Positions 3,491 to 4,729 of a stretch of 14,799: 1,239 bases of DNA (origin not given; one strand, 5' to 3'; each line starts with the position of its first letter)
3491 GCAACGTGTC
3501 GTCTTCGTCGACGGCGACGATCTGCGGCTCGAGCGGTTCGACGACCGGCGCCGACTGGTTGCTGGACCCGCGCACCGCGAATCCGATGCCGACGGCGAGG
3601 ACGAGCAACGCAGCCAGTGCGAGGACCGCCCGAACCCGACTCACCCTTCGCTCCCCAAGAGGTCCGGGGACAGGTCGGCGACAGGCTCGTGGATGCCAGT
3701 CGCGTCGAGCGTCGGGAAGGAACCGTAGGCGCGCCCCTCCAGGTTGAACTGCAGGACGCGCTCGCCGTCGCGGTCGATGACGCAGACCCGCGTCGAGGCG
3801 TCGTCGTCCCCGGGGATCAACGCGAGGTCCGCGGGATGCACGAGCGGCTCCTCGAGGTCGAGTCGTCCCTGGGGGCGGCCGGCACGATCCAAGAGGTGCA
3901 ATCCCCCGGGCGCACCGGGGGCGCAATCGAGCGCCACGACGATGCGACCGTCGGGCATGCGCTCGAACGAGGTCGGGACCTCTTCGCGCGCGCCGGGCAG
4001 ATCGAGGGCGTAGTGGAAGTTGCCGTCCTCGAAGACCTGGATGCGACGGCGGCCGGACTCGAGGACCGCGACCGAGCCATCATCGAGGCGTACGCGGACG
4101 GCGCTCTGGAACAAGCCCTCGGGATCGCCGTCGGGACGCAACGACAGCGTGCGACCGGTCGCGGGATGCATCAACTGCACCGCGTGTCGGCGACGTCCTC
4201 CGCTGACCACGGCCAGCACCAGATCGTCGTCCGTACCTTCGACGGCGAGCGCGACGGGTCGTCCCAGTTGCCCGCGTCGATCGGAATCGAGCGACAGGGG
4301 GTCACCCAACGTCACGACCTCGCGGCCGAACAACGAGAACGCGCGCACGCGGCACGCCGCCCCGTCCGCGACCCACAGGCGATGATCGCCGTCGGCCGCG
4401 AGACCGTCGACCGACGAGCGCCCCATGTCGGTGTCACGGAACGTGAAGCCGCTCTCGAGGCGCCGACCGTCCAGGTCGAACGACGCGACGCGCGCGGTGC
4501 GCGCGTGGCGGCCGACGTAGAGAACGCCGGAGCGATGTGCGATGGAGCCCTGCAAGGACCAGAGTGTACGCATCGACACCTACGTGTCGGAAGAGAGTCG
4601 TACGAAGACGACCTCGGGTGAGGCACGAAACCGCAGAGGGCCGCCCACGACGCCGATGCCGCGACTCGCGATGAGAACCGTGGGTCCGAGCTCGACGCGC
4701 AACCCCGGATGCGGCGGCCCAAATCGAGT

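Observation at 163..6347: Sigma-less anti-sigma operon coupling a zf-HC2 membrane sensor to a beta-sandwich repeat protein, a separate ChrR-type cupin and cysteine dioxygenase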

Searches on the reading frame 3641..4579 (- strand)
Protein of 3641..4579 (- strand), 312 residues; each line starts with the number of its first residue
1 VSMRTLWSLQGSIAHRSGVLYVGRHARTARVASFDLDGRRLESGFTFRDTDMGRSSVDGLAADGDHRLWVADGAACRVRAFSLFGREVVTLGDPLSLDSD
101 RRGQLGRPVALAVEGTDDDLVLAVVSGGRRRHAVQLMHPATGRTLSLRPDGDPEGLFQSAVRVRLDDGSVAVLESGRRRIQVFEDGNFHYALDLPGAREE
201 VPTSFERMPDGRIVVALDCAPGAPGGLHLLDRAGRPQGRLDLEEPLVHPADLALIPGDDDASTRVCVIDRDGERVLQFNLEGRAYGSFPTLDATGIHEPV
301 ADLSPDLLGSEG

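Call 5: search_protein_families(library=pfam, proteins=[window:3641-4579:-], max_evalue=0.01)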
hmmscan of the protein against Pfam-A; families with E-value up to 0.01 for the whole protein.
window:3641-4579:- (312 aa): 2 families
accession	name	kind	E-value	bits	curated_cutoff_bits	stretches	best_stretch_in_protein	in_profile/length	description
PF08450.18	SGL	-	1.1e-05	25.6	26.3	1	26-88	155-217/246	SMP-30/Gluconolactonase/LRE-like region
PF01436.27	NHL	-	0.00029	21.2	20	0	157-183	1-28/28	NHL repeat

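Call 14: search_protein_families(library=ncbifam, proteins=[window:3641-4579:-], max_evalue=0.01)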
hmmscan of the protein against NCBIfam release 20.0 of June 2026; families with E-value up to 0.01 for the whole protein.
window:3641-4579:- (312 aa): 1 family
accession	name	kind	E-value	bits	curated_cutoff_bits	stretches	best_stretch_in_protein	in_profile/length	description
NF035926.1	scyF_NHL_VPEP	equivalog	2.5e-08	33.5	350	1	15-193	111-284/376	scytonemin biosynthesis PEP-CTERM protein ScyF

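Call 19: find_homologous_proteins(query=window:3641-4579:-, max_evalue=0.001)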
Query window:3641-4579:- (312 aa): 89 proteins with E <= 0.001 among 8000 candidates.
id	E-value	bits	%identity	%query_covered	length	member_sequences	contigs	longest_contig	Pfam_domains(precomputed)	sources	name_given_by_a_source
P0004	3.3e-199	679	99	99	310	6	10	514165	PF08450.19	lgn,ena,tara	tara:strand:+ start:2247 stop:3179 length:933 start_codon:yes stop_codon:yes gene_type:complete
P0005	1.1e-80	290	54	91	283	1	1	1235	PF08450.19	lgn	-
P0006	3.3e-75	272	51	92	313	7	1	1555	-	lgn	-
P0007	1.9e-73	266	52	91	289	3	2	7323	PF08450.19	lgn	-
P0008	5.0e-72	261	52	87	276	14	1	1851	PF01436.28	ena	-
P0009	1.4e-67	247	50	90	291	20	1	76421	PF01436.28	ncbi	-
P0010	1.8e-67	246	49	93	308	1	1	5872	-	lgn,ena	-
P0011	1.0e-65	240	47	91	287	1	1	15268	PF08450.19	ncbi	-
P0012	1.1e-65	240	48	91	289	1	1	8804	-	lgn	-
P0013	4.0e-65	238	49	91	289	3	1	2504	PF01436.28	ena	-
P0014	4.6e-65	238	46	90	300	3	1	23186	PF01436.28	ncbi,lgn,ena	-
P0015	9.3e-65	237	48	90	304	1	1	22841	PF08450.19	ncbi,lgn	ncbi:MAG: hypothetical protein AAGA20_05265 [Planctomycetota bacterium]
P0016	1.4e-64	237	47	91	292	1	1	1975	-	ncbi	-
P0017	2.6e-64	236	48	94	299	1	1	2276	-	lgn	-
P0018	2.7e-64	236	46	92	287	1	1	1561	-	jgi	-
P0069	2.1e-49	187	42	89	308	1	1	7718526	-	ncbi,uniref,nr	ncbi:hypothetical protein Poly30_32670 [Planctomycetes bacterium Poly30]|uniref:NHL repeat protein n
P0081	2.1e-44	170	40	91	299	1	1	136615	-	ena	-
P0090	7.3e-38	149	39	91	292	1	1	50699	-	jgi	jgi:hypothetical protein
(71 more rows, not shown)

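Call 20: find_encoding_contigs(protein=P0069, flank=10000, max_places=2)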
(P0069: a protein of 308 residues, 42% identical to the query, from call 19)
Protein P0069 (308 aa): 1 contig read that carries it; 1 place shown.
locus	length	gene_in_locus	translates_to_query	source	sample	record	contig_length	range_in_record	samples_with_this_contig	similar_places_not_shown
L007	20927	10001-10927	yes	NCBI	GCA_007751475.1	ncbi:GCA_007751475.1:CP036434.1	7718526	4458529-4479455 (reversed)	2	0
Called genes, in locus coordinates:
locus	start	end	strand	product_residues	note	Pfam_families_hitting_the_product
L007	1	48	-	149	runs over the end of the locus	PF16155:PnbB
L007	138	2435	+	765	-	-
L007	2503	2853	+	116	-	PF14489:QueF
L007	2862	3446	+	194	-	PF07638:Sigma70_ECF, PF08281:Sigma70_r4_2 (weak)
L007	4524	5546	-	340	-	PF00756:Esterase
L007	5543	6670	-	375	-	PF00962:A_deaminase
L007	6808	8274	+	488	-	PF00749:tRNA-synt_1c, PF19269:Anticodon_2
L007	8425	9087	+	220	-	-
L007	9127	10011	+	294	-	PF00149:Metallophos, PF12850:Metallophos_2 (weak)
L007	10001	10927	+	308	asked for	-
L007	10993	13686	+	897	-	PF13620:CarboxypepD_reg (faint)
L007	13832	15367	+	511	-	-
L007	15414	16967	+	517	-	-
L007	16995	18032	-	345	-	PF01963:TraB_PrgY_gumN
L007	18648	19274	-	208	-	-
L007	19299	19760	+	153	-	PF12973:Cupin_7, PF07883:Cupin_2 (weak)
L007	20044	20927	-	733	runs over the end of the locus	PF12437:GSIII_N, PF00120:Gln-synt_C, PF18318:Gln-synt_C-ter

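Call 21: find_encoding_contigs(protein=P0090, flank=10000, max_places=2)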
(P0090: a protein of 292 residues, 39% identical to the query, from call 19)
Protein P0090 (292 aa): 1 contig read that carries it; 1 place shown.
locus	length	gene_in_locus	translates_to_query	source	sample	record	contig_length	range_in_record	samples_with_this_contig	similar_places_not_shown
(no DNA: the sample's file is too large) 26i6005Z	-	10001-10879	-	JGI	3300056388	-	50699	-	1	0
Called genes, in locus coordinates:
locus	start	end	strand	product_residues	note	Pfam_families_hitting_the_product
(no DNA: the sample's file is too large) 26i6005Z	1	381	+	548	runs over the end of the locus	PF13598:DUF4139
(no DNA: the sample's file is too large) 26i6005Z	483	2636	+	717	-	PF04542:Sigma70_r2, PF04545:Sigma70_r4 (weak), PF08281:Sigma70_r4_2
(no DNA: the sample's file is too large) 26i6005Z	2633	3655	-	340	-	PF00756:Esterase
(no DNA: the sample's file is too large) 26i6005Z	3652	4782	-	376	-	PF00962:A_deaminase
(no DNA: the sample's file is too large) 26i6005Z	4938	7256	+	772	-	PF14522:Cytochrome_C7 (faint), PF14537:Cytochrom_c3_2 (faint), PF02335:Cytochrom_C552 (faint), PF09699:Paired_CXXCH_1 (weak), PF13432:TPR_16 (weak), PF14559:TPR_19 (weak), PF13432:TPR_16 (weak), PF14559:TPR_19 (weak), +8 more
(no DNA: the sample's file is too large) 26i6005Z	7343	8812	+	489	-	PF00749:tRNA-synt_1c, PF19269:Anticodon_2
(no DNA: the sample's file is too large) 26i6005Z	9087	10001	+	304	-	PF00149:Metallophos, PF12850:Metallophos_2 (weak)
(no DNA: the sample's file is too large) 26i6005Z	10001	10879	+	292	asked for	-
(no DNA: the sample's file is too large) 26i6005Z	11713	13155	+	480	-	-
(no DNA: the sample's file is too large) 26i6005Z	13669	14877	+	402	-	PF00266:Aminotran_5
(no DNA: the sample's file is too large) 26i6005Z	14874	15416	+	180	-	PF05995:CDO_I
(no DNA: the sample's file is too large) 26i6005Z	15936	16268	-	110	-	-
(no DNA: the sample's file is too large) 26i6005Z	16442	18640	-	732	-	PF12437:GSIII_N, PF00120:Gln-synt_C, PF18318:Gln-synt_C-ter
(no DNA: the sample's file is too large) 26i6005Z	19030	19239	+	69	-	-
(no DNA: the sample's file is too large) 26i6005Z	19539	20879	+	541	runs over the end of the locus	PF01964:ThiC_Rad_SAM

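Call 22: find_encoding_contigs(protein=P0081, flank=10000, max_places=2)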
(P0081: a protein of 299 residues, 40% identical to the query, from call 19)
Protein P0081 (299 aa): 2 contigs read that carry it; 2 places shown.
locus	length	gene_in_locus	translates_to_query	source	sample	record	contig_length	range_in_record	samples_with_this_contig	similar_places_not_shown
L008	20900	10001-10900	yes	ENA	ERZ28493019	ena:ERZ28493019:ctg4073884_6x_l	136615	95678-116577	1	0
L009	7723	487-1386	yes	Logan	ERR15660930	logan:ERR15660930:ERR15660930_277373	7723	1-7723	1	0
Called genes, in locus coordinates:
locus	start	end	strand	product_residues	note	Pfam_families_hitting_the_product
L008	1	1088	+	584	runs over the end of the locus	PF13620:CarboxypepD_reg (faint)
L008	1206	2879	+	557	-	PF00221:Lyase_aromatic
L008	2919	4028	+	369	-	-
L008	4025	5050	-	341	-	PF00756:Esterase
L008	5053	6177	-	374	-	PF00962:A_deaminase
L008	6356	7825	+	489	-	PF00749:tRNA-synt_1c, PF19269:Anticodon_2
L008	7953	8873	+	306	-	-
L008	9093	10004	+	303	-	PF00149:Metallophos, PF12850:Metallophos_2 (weak)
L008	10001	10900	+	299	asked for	-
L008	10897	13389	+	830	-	PF02369:Big_1 (faint), PF11974:bMG3 (faint), PF13620:CarboxypepD_reg (weak), PF13715:CarbopepD_reg_2 (faint), PF17210:SdrD_B (faint), PF17802:SpaA (faint), PF13620:CarboxypepD_reg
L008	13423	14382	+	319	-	PF02541:Ppx-GppA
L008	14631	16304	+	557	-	PF00561:Abhydrolase_1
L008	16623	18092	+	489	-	-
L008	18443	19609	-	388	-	PF02518:HATPase_c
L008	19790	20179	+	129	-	PF12973:Cupin_7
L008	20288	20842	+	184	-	PF05995:CDO_I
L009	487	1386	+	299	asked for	-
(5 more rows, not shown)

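Call 33: find_related_loci(query=A5, collection=genome_contigs, flank=10000)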
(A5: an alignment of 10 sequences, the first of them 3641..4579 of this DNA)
Query A5 (312 aa) in genome_contigs; peptide patterns used: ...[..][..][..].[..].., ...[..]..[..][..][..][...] (x = any residue, [..] = any of these).
176 stretches matched a pattern; 77 encode a relative of the query (tblastn E <= 1e-3); 77 distinct loci.
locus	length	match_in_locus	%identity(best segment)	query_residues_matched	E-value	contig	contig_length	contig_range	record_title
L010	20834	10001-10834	54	9-288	5e-82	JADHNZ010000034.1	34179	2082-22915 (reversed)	MAG: Planctomycetota bacterium isolate BS301-5m-G81 BS301-5m-C1417, whole genome shotgun sequence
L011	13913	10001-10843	53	6-288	4e-81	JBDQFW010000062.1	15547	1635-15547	MAG: Planctomycetota bacterium isolate SFB_27D_18Oct17_20_17 NODE_62_length_15547_cov_3.856173, whole genome shotgun seq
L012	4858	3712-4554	50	6-288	4e-77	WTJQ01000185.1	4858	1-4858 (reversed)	MAG: Planctomycetota bacterium isolate PL36330bin_18 NODE_10222_length_4858_cov_5.545284, whole genome shotgun sequence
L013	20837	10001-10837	48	8-288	2e-73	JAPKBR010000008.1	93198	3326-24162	MAG: Planctomycetota bacterium isolate ANT-43 NODE_91_length_93198_cov_9.574611, whole genome shotgun sequence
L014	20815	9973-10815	51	6-288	2e-73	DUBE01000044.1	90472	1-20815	MAG TPA_asm: Planctomycetota bacterium isolate UWMA-0294 NODE_410_length_90472_cov_0.245151, whole genome shotgun sequen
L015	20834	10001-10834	48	8-287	1e-72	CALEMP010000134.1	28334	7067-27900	MAG TPA_asm: uncultured bacterium isolate ERR2206771_bin.37_CONCOCT_v1.1_MAG genome assembly, contig: ERZ888641.1261, wh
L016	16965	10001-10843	50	6-288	1e-71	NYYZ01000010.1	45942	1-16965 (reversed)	MAG: Planctomycetota bacterium isolate ARS68 71198, whole genome shotgun sequence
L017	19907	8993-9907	48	2-288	4e-71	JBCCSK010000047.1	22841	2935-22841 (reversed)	MAG: Planctomycetota bacterium isolate P01_D01_bin.54 k141_281726_length_22841_cov_12.0000, whole genome shotgun sequenc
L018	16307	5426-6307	47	8-297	2e-69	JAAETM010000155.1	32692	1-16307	MAG: bacterium isolate Vin_7 VinG_CONTIG489391, whole genome shotgun sequence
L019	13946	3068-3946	46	4-288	8e-69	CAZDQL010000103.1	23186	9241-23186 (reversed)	MAG TPA_asm: uncultured Planctomycetaceae bacterium isolate binchicken_co65_43 genome assembly, contig: NODE_9069_length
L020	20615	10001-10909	47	7-298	5e-68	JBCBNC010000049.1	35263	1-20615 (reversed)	MAG: Planctomycetota bacterium isolate J06631_1 k141_235818_length_35263_cov_49.9870, whole genome shotgun sequence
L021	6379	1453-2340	45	2-291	1e-67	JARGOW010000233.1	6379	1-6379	MAG: Planctomycetota bacterium isolate bin_ji_oxhcr1.006 NODE_3727_length_6379_cov_3.651803, whole genome shotgun sequen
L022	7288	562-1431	49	8-288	2e-67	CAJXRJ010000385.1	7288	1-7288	TPA_asm: uncultured bacterium isolate SRR3933245_bin.12_MetaBAT_v2.12.1_MAG genome assembly, contig: NODE_1801_length_72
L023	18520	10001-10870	47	8-291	1e-66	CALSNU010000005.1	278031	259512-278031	MAG: uncultured bacterium isolate AK_MB461 genome assembly, contig: contig_31725_AK_MB461, whole genome shotgun sequence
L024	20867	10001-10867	46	9-291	1e-66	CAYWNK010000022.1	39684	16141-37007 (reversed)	MAG TPA_asm: uncultured Planctomycetaceae bacterium isolate binchicken_co366_43 genome assembly, contig: NODE_417_length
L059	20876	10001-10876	40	9-288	2e-53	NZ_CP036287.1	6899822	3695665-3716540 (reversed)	Engelhardtia mirabilis strain Pla133 chromosome, complete genome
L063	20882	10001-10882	41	2-288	1e-50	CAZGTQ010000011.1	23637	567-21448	MAG TPA_asm: uncultured Planctomycetaceae bacterium isolate binchicken_co31_237 genome assembly, contig: k141_1241763, w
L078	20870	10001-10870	37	12-286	1e-35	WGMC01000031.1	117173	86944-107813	MAG: Planctomycetaceae bacterium isolate RI_242 c_000000121069, whole genome shotgun sequence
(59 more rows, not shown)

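Call 46: search_protein_families(library=pfam, proteins=[L010:13309-14292:-, L059:2290-3450:-, L059:4376-5386:+, L059:5332-7629:+, L059:7589-9121:+, L059:10892-12235:+, L063:2650-4386:+, L063:4420-7776:-, L063:7590-9149:+, L078:3218-4366:+], max_evalue=0.001)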
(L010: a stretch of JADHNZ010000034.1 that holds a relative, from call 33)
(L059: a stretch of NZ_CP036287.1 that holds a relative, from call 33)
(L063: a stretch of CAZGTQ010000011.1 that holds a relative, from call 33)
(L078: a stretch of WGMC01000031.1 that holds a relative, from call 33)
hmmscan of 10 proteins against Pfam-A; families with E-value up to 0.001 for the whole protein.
L010:13309-14292:- (327 aa): 0 families

L059:2290-3450:- (386 aa): 3 families
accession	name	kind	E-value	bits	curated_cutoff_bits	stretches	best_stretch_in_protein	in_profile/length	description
PF08541.16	ACP_syn_III_C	-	1.3e-28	99.4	26.6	1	287-375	2-90/90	3-Oxoacyl-[acyl-carrier-protein (ACP)] synthase III C terminal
PF08545.16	ACP_syn_III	-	7.7e-18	64.6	24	1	156-233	3-79/80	3-Oxoacyl-[acyl-carrier-protein (ACP)] synthase III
PF00108.29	Thiolase_N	-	0.00074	19.4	26.4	0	95-195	18-120/260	Thiolase, N-terminal domain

L059:4376-5386:+ (336 aa): 3 families
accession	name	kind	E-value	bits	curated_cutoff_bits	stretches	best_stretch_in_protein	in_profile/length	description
PF00535.33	Glycos_transf_2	-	1.7e-22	80.5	23.3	1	22-148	1-127/168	Glycosyl transferase family 2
PF10111.15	Glyco_tranf_2_2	-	2.3e-06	27.8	27.3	1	22-117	1-98/276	Glycosyltransferase like family 2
PF13641.12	Glyco_tranf_2_3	-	9.2e-06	26.3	27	1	19-134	1-121/230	Glycosyltransferase like family 2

L059:5332-7629:+ (765 aa): 0 families

L059:7589-9121:+ (510 aa): 3 families
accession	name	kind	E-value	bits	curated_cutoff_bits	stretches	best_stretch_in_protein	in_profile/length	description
PF00884.28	Sulfatase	-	5.7e-46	157.6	25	1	78-389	1-300/301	Sulfatase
PF01663.27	Phosphodiest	-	1.2e-07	32.2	23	1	283-336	185-240/342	Type I phosphodiesterase / nucleotide pyrophosphatase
PF04185.19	Phosphoesterase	-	0.00071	19.3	23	0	285-372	257-337/356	Phosphoesterase family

L059:10892-12235:+ (447 aa): 1 family
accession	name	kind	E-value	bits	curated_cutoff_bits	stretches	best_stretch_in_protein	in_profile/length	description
PF00990.26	GGDEF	-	7.9e-41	139.9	23.8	1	275-434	3-161/161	Diguanylate cyclase, GGDEF domain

L063:2650-4386:+ (578 aa): 0 families

L063:4420-7776:- (1118 aa): 3 families
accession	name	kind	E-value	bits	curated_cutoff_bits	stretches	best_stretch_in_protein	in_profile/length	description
PF02837.24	Glyco_hydro_2_N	-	1.1e-18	68.2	28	2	966-1094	4-137/169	Glycosyl hydrolases family 2, sugar binding domain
PF22666.2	Glyco_hydro_2_N2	-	8.5e-09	36.1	27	0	1016-1090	50-117/167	Glycosyl hydrolase 2 galactose-binding domain-like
PF13364.12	BetaGal_ABD2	-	7.2e-05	23.9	23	0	983-1094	5-109/112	Beta-galactosidase second all-beta domain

L063:7590-9149:+ (519 aa): 4 families
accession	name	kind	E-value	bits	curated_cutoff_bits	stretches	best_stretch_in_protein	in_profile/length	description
PF00884.28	Sulfatase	-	4.3e-51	174.4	25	1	58-381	1-300/301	Sulfatase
PF01663.27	Phosphodiest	-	7.6e-10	39.3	23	1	274-310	184-220/342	Type I phosphodiesterase / nucleotide pyrophosphatase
PF04185.19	Phosphoesterase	-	1.1e-07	31.8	23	0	72-142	95-165/356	Phosphoesterase family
PF14707.11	Sulfatase_C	-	0.00085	20.3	30.9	0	433-480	52-101/127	C-terminal region of aryl-sulfatase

L078:3218-4366:+ (382 aa): 2 families
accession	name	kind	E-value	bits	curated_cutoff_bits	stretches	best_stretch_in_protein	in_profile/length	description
PF00535.33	Glycos_transf_2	-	1.6e-22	80.7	23.3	1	23-182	1-160/168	Glycosyl transferase family 2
PF13641.12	Glyco_tranf_2_3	-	7.1e-06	26.6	27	1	20-139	2-119/230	Glycosyltransferase like family 2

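Call 87: search_protein_families(library=pfam, proteins=[L010:13345-14262:+, L007:13832-15367:+, L007:15414-16967:+, L007:18648-19274:-, L008:16623-18092:+], max_evalue=0.01)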
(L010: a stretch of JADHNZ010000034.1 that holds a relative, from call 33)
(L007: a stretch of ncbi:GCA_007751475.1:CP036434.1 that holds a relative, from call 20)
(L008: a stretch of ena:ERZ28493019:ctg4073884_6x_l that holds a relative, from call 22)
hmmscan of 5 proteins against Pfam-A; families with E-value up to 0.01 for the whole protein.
L010:13345-14262:+ (305 aa): 1 family
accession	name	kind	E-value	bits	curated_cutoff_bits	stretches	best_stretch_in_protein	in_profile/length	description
PF02541.22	Ppx-GppA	-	6.1e-37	128.1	27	1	29-300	8-282/285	Ppx/GppA phosphatase family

L007:13832-15367:+ (511 aa): 5 families
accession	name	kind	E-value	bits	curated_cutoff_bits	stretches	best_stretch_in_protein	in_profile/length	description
PF10503.15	Esterase_PHB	-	0.00052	19.8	23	1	109-243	3-136/219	Esterase PHB depolymerase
PF12697.13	Abhydrolase_6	-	0.0025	18.9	26.3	1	129-313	5-179/217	Alpha/beta hydrolase family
PF06028.17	DUF915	-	0.0025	17.6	22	1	178-223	83-126/255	Alpha/beta hydrolase of unknown function (DUF915)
PF00756.26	Esterase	-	0.0041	17.4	22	1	181-270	96-154/251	Putative esterase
PF00561.26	Abhydrolase_1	-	0.0076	16.4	25.8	0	196-224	65-93/245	alpha/beta hydrolase fold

L007:15414-16967:+ (517 aa): 0 families

L007:18648-19274:- (208 aa): 0 families

L008:16623-18092:+ (489 aa): 0 families
